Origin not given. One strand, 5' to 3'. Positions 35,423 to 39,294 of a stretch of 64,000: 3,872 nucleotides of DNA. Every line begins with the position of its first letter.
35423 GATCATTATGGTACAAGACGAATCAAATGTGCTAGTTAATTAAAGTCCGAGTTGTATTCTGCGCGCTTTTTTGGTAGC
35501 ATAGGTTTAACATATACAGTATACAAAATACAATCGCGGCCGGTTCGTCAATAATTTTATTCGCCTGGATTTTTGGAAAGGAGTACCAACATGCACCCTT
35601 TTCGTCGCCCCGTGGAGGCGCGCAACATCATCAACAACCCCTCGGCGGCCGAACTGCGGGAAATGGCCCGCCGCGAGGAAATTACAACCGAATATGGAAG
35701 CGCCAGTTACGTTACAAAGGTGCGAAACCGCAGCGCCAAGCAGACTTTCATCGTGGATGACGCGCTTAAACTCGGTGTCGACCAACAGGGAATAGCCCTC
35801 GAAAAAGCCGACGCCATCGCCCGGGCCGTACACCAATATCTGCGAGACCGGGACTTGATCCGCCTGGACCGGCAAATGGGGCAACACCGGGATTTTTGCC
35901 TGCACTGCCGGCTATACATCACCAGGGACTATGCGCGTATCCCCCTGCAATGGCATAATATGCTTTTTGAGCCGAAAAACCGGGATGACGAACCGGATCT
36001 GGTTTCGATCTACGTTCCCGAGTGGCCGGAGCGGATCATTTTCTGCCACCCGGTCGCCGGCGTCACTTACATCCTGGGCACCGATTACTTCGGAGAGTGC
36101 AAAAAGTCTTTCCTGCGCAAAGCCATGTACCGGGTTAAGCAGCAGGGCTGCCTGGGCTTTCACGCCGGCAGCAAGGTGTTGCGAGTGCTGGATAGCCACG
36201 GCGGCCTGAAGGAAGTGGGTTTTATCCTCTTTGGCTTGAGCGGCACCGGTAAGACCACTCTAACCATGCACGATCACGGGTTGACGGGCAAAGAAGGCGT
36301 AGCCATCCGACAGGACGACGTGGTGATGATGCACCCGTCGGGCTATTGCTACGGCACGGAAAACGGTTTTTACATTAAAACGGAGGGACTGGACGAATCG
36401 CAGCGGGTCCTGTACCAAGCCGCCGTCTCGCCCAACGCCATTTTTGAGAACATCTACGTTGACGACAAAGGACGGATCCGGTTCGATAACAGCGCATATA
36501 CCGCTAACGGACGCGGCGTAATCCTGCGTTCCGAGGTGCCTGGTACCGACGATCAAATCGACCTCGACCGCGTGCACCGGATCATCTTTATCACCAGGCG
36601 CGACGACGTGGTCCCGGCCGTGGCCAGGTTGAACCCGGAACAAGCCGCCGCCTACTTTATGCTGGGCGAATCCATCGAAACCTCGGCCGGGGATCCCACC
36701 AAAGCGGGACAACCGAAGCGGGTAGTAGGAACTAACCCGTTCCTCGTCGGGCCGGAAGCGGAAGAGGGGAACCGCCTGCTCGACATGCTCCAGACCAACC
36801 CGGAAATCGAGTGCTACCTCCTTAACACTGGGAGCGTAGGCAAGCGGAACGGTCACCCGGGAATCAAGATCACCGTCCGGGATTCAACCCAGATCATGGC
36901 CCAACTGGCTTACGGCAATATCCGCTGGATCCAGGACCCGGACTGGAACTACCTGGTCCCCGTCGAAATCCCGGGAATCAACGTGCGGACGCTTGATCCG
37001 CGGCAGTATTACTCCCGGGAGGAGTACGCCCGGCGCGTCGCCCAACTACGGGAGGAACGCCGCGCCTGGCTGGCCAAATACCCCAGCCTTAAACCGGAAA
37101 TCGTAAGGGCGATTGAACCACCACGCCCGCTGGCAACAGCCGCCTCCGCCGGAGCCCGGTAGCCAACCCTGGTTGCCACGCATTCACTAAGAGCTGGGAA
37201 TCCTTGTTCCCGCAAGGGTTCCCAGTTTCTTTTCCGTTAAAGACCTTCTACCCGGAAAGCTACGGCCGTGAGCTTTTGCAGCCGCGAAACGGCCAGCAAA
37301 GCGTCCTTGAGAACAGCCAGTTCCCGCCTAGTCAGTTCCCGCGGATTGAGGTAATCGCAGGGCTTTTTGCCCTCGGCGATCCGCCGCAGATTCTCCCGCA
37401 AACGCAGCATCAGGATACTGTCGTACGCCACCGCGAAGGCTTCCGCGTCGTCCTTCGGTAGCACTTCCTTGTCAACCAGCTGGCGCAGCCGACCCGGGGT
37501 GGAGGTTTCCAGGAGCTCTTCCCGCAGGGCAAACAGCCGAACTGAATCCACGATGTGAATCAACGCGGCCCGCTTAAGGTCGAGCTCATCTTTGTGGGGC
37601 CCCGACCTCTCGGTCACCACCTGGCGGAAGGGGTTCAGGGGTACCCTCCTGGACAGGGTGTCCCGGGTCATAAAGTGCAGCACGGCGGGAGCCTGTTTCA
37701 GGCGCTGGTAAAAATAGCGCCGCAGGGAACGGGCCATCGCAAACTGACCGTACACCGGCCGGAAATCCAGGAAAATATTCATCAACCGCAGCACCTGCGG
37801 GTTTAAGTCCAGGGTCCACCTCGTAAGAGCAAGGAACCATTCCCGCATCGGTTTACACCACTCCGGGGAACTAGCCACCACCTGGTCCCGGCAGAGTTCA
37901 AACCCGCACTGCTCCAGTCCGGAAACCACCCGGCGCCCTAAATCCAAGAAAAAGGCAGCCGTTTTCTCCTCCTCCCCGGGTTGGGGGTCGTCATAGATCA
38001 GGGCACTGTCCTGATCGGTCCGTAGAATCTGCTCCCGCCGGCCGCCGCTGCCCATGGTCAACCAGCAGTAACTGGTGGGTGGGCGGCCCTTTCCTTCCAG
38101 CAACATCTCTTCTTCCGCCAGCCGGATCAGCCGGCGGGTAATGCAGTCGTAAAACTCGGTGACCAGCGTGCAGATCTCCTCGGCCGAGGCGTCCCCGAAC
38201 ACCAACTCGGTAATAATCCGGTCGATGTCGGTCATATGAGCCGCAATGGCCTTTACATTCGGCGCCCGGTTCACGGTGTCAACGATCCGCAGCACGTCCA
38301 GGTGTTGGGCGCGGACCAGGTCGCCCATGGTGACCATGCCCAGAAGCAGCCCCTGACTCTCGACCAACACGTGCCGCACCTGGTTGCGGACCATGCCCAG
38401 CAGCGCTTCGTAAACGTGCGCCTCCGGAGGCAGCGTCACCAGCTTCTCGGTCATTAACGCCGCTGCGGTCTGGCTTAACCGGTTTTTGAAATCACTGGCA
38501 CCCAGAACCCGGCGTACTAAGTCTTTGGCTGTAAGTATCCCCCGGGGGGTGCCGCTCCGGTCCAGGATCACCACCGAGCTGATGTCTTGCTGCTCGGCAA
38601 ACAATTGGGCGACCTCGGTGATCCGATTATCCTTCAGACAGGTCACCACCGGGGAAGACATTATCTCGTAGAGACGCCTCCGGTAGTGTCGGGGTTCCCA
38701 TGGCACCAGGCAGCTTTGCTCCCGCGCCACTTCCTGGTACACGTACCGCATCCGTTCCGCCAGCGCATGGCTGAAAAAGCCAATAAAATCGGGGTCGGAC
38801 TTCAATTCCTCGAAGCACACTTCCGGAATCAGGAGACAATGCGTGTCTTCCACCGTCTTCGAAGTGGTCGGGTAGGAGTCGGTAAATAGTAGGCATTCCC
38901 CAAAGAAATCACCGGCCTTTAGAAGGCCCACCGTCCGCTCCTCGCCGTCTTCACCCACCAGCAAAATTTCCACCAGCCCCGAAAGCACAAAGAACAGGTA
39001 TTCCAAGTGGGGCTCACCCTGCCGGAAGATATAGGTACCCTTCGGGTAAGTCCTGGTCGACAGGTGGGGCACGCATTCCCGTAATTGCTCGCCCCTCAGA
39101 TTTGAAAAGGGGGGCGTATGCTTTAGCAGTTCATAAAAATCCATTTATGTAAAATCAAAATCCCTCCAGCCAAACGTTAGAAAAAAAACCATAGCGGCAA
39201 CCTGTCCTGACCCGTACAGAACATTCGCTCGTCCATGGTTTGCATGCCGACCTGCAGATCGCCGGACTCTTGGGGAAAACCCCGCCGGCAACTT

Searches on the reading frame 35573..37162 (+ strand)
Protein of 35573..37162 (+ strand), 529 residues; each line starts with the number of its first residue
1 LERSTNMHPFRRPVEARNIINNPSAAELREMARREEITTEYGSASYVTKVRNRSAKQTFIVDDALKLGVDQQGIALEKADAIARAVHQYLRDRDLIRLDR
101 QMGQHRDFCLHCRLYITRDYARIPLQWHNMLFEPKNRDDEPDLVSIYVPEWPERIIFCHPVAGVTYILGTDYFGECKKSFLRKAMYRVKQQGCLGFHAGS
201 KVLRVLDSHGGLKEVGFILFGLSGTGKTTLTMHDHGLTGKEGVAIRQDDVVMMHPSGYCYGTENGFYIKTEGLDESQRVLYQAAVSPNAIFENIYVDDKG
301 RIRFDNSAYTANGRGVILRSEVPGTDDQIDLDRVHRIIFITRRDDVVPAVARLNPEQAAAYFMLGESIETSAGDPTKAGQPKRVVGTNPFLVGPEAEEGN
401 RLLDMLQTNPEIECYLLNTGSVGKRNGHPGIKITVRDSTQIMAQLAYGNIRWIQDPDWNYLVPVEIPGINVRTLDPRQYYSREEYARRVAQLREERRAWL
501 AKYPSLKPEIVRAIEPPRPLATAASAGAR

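Call 56: search_protein_families(library=ncbifam, proteins=[window:35573-37162:+], max_evalue=0.00001)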
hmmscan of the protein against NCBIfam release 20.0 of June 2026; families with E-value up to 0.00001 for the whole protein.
window:35573-37162:+ (529 aa): 6 families
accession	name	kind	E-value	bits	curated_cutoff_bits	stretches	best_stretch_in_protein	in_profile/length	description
NF006821.0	PRK09344.1-3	subfamily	7.4e-200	665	369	1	3-515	5-522/525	phosphoenolpyruvate carboxykinase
NF006820.0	PRK09344.1-2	subfamily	1.2e-38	133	636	1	16-513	17-524/529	phosphoenolpyruvate carboxykinase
NF006822.0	PRK09344.1-4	equivalog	3.6e-32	111.6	806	1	17-516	22-530/537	phosphoenolpyruvate carboxykinase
TIGR00224.1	pckA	equivalog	6.7e-30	104.4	590.05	1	15-509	17-523/532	phosphoenolpyruvate carboxykinase (ATP)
NF006819.0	PRK09344.1-1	subfamily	1.6e-27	96.5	745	1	50-503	72-522/538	phosphoenolpyruvate carboxykinase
NF006823.0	PRK09344.1-5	equivalog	4.7e-26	91.5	815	1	19-504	8-501/513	phosphoenolpyruvate carboxykinase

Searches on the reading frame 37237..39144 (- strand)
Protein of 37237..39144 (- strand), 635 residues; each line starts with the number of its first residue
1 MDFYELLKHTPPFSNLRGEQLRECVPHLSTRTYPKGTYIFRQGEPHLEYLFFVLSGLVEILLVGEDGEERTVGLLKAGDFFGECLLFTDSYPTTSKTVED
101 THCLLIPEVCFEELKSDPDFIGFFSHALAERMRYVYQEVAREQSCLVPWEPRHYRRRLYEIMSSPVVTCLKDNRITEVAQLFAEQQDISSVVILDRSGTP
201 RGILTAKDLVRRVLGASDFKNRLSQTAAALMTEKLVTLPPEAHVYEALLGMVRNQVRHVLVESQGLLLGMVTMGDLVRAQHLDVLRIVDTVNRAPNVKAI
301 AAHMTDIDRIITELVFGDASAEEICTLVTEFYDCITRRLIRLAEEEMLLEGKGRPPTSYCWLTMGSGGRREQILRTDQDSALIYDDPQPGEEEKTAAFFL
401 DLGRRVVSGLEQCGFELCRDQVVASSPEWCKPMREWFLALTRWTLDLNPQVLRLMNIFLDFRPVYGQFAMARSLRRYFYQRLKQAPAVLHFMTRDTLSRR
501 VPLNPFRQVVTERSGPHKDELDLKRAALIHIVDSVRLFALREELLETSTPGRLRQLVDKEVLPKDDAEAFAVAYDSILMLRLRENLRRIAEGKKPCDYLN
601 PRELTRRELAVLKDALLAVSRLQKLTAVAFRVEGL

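Call 56: search_protein_families(library=ncbifam, proteins=[window:37237-39144:-], max_evalue=0.00001)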
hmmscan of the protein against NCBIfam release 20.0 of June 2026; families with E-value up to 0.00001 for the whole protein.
window:37237-39144:- (635 aa): 7 families
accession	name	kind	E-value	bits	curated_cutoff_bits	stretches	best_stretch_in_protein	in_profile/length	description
NF008732.0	PRK11753.1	equivalog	3.8e-11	42.9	266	1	20-140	15-137/214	cAMP-activated global transcriptional regulator CRP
NF011447.0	PRK14869.2-3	equivalog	8.3e-09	34.5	522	0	146-213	58-124/540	putative manganese-dependent inorganic diphosphatase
NF006901.0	PRK09392.1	equivalog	6.6e-08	32.2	211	1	7-137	9-139/236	transcriptional activator FtrB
NF053704.1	TransRegCcpNBacil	equivalog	1.1e-07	31.5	260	0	157-220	76-137/208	transcriptional regulator CcpN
NF041552.1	TF_PrdR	equivalog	4.5e-07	28.6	795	1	157-284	7-129/577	sigma-54 dependent transcriptional regulator PrdR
TIGR01302.1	IMP_dehydrog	equivalog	2.7e-06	26.5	481.5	1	160-283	84-203/450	IMP dehydrogenase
NF008141.0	PRK10892.1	equivalog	9.1e-06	25.1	505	0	183-279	232-325/328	arabinose-5-phosphate isomerase KdsD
